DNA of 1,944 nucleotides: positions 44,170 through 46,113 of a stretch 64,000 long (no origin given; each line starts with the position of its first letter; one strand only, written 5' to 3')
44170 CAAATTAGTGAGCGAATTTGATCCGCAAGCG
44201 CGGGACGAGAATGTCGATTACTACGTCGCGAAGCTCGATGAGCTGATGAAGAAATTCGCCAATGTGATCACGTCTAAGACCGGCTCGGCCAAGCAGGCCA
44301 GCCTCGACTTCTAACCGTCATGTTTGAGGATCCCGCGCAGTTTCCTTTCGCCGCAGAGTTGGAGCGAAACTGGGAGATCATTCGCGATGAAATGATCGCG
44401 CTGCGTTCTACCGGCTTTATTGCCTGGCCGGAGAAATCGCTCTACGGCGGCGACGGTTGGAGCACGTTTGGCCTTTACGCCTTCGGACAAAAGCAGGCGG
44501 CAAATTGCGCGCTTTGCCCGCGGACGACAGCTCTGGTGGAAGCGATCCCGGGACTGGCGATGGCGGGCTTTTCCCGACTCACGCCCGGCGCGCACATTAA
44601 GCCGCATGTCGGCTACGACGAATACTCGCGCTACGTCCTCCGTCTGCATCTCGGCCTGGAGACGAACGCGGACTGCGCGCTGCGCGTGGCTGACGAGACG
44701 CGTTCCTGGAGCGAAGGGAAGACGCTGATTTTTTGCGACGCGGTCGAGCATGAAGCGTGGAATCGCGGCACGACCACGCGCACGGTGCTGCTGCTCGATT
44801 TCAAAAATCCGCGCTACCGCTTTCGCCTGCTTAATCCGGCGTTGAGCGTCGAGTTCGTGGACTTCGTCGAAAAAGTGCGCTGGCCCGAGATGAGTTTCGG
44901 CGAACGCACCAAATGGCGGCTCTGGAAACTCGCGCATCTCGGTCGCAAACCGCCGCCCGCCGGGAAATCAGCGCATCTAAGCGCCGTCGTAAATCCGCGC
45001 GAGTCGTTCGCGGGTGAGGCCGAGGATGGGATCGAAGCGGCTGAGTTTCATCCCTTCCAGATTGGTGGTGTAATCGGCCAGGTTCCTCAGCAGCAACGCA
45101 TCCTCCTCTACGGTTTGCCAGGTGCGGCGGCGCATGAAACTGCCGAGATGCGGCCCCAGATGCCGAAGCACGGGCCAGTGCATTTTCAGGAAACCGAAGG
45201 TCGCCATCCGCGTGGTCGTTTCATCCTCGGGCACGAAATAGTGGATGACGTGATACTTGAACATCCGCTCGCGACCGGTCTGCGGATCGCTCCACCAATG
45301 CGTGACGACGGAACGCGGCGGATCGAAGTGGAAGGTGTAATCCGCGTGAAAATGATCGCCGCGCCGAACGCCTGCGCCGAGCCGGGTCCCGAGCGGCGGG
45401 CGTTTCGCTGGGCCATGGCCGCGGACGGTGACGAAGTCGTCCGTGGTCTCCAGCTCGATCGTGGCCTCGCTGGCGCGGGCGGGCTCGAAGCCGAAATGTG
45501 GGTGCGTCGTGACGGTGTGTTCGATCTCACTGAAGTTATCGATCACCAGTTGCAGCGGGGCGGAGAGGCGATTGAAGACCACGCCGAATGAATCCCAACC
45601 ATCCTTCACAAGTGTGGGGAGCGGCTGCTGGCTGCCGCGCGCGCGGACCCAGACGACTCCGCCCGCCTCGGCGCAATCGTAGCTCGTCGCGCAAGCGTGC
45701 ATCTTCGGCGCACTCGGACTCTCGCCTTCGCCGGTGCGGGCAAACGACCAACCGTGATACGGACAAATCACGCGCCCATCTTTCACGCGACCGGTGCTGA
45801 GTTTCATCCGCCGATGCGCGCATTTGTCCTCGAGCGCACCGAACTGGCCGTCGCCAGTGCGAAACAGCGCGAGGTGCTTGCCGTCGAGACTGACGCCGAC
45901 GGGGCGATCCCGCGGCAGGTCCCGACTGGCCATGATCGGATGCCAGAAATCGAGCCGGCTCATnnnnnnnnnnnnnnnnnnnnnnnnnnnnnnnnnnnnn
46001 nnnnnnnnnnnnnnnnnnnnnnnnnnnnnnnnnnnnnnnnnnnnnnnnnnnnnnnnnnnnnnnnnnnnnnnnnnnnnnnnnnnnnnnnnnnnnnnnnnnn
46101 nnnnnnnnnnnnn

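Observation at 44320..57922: Main candidate system: reducing PKS + oxygenases divergent from a DevBCA-type exporter (envelope-lipid synthesis-and-export locus)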

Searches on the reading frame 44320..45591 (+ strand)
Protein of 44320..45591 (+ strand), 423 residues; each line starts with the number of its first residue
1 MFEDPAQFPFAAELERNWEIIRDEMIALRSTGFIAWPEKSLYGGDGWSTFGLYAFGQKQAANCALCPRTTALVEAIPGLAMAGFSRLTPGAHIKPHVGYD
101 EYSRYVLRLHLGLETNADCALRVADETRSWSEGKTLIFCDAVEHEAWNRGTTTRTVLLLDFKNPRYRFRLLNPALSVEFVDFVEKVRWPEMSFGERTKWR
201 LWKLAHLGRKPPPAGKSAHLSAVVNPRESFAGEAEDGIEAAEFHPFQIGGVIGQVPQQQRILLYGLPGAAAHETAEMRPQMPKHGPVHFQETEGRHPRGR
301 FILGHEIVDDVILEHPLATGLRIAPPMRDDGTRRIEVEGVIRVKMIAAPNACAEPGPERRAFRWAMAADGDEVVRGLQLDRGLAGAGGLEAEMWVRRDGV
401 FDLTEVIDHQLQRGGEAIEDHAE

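Call 4: search_protein_families(library=pfam, proteins=[window:44320-45591:+], max_evalue=0.001)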
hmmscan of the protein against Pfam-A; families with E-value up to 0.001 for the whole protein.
window:44320-45591:+ (423 aa): 1 family
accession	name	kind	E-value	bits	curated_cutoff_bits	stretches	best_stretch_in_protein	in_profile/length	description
PF05118.21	Asp_Arg_Hydrox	-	3.7e-46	157.3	22.6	1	15-164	1-157/157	Aspartyl/Asparaginyl beta-hydroxylase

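Call 5: search_protein_families(library=ncbifam, proteins=[window:44320-45591:+], max_evalue=0.001)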
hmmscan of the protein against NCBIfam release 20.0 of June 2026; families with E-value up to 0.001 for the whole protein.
window:44320-45591:+ (423 aa): 2 families
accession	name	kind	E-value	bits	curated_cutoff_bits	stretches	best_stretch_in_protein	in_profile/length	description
NF052565.1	OrnLipAcylHsRhiz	equivalog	9.6e-36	123.3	450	1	4-175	46-225/259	ornithine lipid ester-linked acyl 2-hydroxylase OlsC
NF033391.2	lipid_A_LpxO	equivalog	1.6e-23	83.2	500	1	3-168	55-226/297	lipid A hydroxylase LpxO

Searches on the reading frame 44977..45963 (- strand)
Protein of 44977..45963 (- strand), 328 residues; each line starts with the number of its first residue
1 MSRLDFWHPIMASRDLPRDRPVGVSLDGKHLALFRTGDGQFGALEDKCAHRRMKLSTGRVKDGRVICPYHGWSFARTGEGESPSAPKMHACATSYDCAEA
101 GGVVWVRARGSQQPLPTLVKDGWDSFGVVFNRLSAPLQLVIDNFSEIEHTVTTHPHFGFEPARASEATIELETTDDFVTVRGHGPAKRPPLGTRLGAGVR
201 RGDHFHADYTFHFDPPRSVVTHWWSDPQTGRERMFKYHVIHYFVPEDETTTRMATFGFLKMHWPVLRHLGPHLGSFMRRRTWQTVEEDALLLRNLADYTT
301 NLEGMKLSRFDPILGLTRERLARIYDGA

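Call 4: search_protein_families(library=pfam, proteins=[window:44977-45963:-], max_evalue=0.001)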
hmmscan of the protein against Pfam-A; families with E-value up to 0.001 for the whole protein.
window:44977-45963:- (328 aa): 3 families
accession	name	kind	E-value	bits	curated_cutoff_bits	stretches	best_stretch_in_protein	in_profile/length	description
PF00355.32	Rieske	-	5.9e-22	77.8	20.3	1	7-88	2-81/88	Rieske [2Fe-2S] domain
PF19112.6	VanA_C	-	6.3e-11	43.2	23.5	1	134-297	2-160/193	Vanillate O-demethylase oxygenase C-terminal domain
PF13806.12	Rieske_2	-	5.1e-05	23.6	27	1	7-106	2-103/104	Rieske-like [2Fe-2S] domain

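Call 5: search_protein_families(library=ncbifam, proteins=[window:44977-45963:-], max_evalue=0.001)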
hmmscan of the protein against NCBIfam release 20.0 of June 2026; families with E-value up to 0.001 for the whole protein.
window:44977-45963:- (328 aa): 8 families
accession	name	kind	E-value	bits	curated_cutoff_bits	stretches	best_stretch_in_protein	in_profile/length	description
NF052579.1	BetMthstMoxSdmAMthl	equivalog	7.2e-19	67.9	600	1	5-79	16-90/351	4beta-methylsterol monooxygenase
NF041683.1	ant_diox_AndAb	equivalog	4.9e-14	52.4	150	1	7-106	2-98/100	anthranilate 1,2-dioxygenase ferredoxin subunit AndAb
TIGR02378.1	nirD_assim_sml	equivalog_domain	3.8e-11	43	74.65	1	7-107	2-104/105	nitrite reductase small subunit NirD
NF007422.0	PRK09965.1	equivalog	3.4e-09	36.7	113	1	14-107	10-99/106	bifunctional 3-phenylpropionate/cinnamic acid dioxygenase ferredoxin subunit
TIGR02377.1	MocE_fam_FeS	subfamily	2e-07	31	136.15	1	20-83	15-79/101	MocE family 2Fe-2S type ferredoxin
NF042948.2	3PPDioc_HcaC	equivalog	1.4e-06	28.5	150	1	15-79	11-76/105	3-phenylpropionate/cinnamic acid dioxygenase ferredoxin subunit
NF042946.1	3PPDioc_HcaE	equivalog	4.4e-05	22.7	830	1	33-79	66-113/450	3-phenylpropionate/cinnamic acid dioxygenase subunit alpha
TIGR03229.1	benzo_1_2_benA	equivalog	0.00059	18.8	780.95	1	32-79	65-113/433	benzoate 1,2-dioxygenase large subunit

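Call 17: find_encoding_contigs(protein=window:44977-45963:-, flank=10000, max_places=6)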
Protein window:44977-45963:- (328 aa): no gene with exactly this product is on record in the collection.

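Call 48: search_solved_structures(query=window:44980-45963:-, max_evalue=0.001)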
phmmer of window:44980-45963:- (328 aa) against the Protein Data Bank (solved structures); distinct sequences matched with E-value up to 0.001: 32.
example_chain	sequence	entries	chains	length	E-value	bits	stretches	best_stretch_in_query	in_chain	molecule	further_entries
6ick_A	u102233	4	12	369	2.2e-16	63.2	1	5-169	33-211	Methylxanthine N1-demethylase NdmA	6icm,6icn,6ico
6icp_A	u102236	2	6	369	2.2e-16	63.2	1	5-169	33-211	Methylxanthine N1-demethylase NdmA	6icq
6icl_A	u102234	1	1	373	3.6e-14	56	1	5-177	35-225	Methylxanthine N3-demethylase NdmB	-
9ina_A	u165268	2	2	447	7.2e-12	48.4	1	6-116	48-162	Rieske (2Fe-2S) domain protein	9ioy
7fjl_A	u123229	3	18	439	8.8e-12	48.1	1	6-147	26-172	Rieske (2Fe-2S) domain protein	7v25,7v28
6wn3_A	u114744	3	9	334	1.6e-11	47.2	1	5-149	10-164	SxtT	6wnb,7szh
6wnc_A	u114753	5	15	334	2.8e-11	46.5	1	23-164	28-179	SxtDIOX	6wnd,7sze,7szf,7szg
7fhr_A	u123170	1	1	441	2.6e-09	40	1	6-123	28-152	Putative Phthalate 4,5-dioxygenase, subunit alpha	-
3gb4_A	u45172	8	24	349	3.9e-08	36.1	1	12-107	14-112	DdmC | Dicamba O-demethylase, oxygenase component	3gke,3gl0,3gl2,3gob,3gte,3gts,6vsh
4qdc_A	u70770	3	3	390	1.2e-07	34.6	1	7-113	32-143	3-ketosteroid 9alpha-hydroxylase oxygenase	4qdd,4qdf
2zyl_A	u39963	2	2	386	1.7e-07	34.1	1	7-81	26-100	POSSIBLE OXIDOREDUCTASE | 3-ketosteroid-9-alpha-monooxygenase oxygenase subunit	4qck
4nbg_A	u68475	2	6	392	2.2e-06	30.4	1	5-75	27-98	Terminal oxygenase component of carbazole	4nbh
4nbc_A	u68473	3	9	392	2.2e-06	30.4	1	5-75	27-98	Terminal oxygenase component of carbazole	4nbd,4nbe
4nb8_A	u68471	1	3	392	2.2e-06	30.4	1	5-75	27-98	Terminal oxygenase component of carbazole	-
1ww9_A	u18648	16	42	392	2.2e-06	30.4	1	5-75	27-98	terminal oxygenase component of carbazole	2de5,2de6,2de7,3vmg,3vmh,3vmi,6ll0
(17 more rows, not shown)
